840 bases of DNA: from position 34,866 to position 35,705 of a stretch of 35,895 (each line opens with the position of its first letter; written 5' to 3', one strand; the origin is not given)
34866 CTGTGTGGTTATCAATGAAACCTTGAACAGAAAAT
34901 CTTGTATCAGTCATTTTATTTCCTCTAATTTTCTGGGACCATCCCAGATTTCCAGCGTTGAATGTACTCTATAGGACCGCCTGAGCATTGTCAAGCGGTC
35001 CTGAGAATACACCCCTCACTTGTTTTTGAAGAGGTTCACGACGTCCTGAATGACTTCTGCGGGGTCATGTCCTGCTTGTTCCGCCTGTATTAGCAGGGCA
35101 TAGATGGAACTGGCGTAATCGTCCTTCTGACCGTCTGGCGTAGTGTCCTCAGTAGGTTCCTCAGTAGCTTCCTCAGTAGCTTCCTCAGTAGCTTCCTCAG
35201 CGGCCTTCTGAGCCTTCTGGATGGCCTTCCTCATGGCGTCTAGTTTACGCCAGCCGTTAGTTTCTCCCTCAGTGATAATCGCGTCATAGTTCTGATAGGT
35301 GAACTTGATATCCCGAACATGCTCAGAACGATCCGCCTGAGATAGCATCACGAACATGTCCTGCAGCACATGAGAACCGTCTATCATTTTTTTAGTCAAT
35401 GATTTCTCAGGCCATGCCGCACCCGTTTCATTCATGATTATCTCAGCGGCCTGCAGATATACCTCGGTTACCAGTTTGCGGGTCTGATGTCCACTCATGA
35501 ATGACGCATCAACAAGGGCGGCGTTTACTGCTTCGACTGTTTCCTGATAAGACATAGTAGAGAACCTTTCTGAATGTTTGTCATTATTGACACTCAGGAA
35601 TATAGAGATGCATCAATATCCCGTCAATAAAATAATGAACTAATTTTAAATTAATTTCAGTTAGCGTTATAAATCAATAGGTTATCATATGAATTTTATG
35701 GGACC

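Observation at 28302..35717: A 23-bp palindrome-centred element occurs six times, only in intergenic gaps of the leftward arm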

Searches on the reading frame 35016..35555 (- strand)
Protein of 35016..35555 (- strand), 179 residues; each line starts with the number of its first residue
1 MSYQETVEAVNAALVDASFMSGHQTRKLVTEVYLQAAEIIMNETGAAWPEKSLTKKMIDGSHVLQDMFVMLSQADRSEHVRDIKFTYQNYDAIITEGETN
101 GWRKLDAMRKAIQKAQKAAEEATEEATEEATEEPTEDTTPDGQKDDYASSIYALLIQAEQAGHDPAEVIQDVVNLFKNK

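Call 9: search_protein_families(library=pfam, proteins=[window:35016-35555:-], max_evalue=0.01)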
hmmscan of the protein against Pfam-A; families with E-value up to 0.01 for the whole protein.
window:35016-35555:- (179 aa): 0 families

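Call 10: search_protein_families(library=phrogs, proteins=[window:35016-35555:-], max_evalue=0.001)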
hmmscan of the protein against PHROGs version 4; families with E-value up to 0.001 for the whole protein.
window:35016-35555:- (179 aa): 0 families

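Call 32: find_homologous_proteins(query=window:35019-35555:-, max_evalue=0.001)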
Query seq(179 aa) (179 aa): 54 proteins with E <= 0.001 among 1103 candidates.
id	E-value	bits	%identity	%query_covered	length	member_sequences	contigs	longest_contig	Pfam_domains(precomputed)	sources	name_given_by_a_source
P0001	1.7e-105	368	98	100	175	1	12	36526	-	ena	-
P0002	8.2e-96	336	87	100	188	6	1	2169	-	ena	-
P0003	1.2e-92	326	84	100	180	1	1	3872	-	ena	-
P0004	2.5e-92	325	85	100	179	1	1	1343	-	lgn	-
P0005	1.9e-88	312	82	100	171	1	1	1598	-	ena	-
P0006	3.6e-84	298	79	100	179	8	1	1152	-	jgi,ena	-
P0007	3.1e-83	295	80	100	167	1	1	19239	-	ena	-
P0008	5.0e-83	295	75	100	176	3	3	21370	-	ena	-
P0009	1.3e-82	293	77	100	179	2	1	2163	-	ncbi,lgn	-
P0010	8.0e-79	281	75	100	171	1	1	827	-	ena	-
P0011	2.5e-68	247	71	97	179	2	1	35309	-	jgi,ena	-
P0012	3.1e-67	243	70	97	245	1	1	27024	-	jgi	jgi:hypothetical protein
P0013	1.2e-66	241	76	84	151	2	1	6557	-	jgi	jgi:hypothetical protein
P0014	2.2e-44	169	66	66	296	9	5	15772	-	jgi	jgi:hypothetical protein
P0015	4.8e-44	168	66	62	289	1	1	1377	-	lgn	-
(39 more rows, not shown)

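Call 50: predict_structure(alignment_id=A2)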
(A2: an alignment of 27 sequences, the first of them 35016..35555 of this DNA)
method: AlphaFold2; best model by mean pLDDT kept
length: 179 residues; sequences in the alignment: 27
mean_pLDDT: 77.8   pTM: 0.61
mean pLDDT of the five models: 77.8, 77.5, 77.2, 76.6, 74.0
residues with pLDDT >= 90: 31; 70-90: 109; 50-70: 18; < 50: 21
segments of 3 or more residues with pLDDT < 50: 125-144
pLDDT, mean of each block of 10 residues (from residue 1): 84 81 77 90 87 88 93 88 90 87 87 79 50 38 55 75 80 72
secondary structure, 60 per line:
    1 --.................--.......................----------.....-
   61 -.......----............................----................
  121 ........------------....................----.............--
elements in order: H3-19 H22-44 H55-59 H62-68 H73-100 H105-128 H141-160 H165-177

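Call 54: fold_search(model_id=the predicted structure, library=pdb)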
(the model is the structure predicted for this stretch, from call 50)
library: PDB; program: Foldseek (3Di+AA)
matches with E <= 10: 41; with E <= 0.001: 0
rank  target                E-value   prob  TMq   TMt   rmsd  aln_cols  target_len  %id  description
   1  9vjs_e                2.1e+00  0.06  0.18  0.19  12.1       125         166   10  Cryo-EM structure of Euglenophyte photosystem I (released 2026-02-18)
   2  3fwc_L                2.7e+00  0.07  0.18  0.31  13.7        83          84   13  Sac3:Sus1:Cdc31 complex (released 2009-04-14)
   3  3kjl_A                2.8e+00  0.08  0.18  0.32  14.8        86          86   16  Sgf11:Sus1 complex (released 2009-12-08)
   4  9l08_A                3.7e+00  0.05  0.17  0.12  11.7       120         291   13  Cyclic Trimer of Helix-Linked Cytochrome c555 (released 2025-05-28)
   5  3fwc_H                4.2e+00  0.06  0.18  0.32  14.9        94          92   14  Sac3:Sus1:Cdc31 complex (released 2009-04-14)
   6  3kik_A                4.2e+00  0.05  0.17  0.28  14.3        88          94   17  Sgf11:Sus1 complex (released 2009-12-08)
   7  6jx2_D                4.2e+00  0.03  0.16  0.11  12.0       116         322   19  Crystal structure of Ketol-acid reductoisomerase from Corynebacterium glutamicum (released 2019-08-07)
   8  8wjo_B                4.2e+00  0.02  0.13  0.10  38.0       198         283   14  Cryo-EM structure of 8-subunit Smc5/6 arm region (released 2024-06-26)
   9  2xes_A                4.4e+00  0.06  0.21  0.18  15.9       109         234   13  Human PatL1 C-terminal domain (loop variant) (released 2010-06-16)
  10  2xes_B                4.4e+00  0.04  0.18  0.15  15.8       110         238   14  Human PatL1 C-terminal domain (loop variant) (released 2010-06-16)
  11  6rre_E                5.0e+00  0.04  0.19  0.11  11.9       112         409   10  SidD, deAMPylase from Legionella pneumophila (released 2020-10-07)
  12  4zux_k                5.2e+00  0.04  0.15  0.23  11.7        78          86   13  SAGA DUB module Ubp8/Sgf11/Sus1/Sgf73 bound to ubiqitinated nucleosome (released 2016-02-24)
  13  4p1n_B                5.2e+00  0.03  0.18  0.16  16.9       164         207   10  Crystal structure of Atg1-Atg13 complex (released 2014-05-07)
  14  8a1g_C                5.2e+00  0.03  0.17  0.17  26.8       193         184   14  Structure of the SNX1-SNX5 complex (released 2023-06-14)
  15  8dz8_B                5.5e+00  0.07  0.21  0.32  10.4        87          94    9  Neoleukin 4, a de novo designed IL-4 mimetic (released 2023-03-29)
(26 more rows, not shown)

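Call 76: fold_search(model_id=the predicted structure, library=viral)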
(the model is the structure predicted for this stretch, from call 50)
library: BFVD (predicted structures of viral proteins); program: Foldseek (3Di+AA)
matches with E <= 10: 91; with E <= 0.001: 0
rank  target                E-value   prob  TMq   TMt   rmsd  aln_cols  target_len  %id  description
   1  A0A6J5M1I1            9.0e-01  0.09  0.19  0.07  21.1       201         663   14  Cell wall hydrolase, SleB [uncultured Caudovirales phage]
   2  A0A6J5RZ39            2.0e+00  0.04  0.16  0.09  17.4       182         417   12  Uncharacterized protein [uncultured Caudovirales phage]
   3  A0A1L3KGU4            2.1e+00  0.08  0.22  0.15  13.5       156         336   13  (no name in the UniProt tables at hand)
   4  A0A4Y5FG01            2.1e+00  0.07  0.16  0.24  11.5        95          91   15  Uncharacterized protein [Lactobacillus phage 521B]
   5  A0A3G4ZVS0            2.2e+00  0.06  0.16  0.10  17.9       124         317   14  Uncharacterized protein [Edafosvirus sp.]
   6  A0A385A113            2.3e+00  0.05  0.17  0.20  19.8       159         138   14  (no name in the UniProt tables at hand)
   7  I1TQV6                2.3e+00  0.05  0.17  0.17  10.3       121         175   18  (no name in the UniProt tables at hand)
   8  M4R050                2.6e+00  0.03  0.16  0.14  17.7       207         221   12  (no name in the UniProt tables at hand)
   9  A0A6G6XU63            2.8e+00  0.10  0.23  0.36   8.3        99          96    7  (no name in the UniProt tables at hand)
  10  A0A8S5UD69            2.9e+00  0.05  0.20  0.19  23.7       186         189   17  Uncharacterized protein [Siphoviridae sp. ct13O11]
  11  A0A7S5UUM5            2.9e+00  0.04  0.18  0.10  17.0       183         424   11  (no name in the UniProt tables at hand)
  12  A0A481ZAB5            3.1e+00  0.08  0.23  0.18   8.2       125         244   13  Uncharacterized protein [Pithovirus LCPAC302]
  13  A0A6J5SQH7            3.1e+00  0.06  0.17  0.23  10.6       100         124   17  Uncharacterized protein [uncultured Caudovirales phage]
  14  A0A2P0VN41            3.1e+00  0.06  0.22  0.26  13.6       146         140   13  Uncharacterized protein [Tetraselmis virus 1]
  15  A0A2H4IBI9            3.1e+00  0.03  0.11  0.12  14.9       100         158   15  Uncharacterized protein [Erwinia phage vB_EamM_Y3]
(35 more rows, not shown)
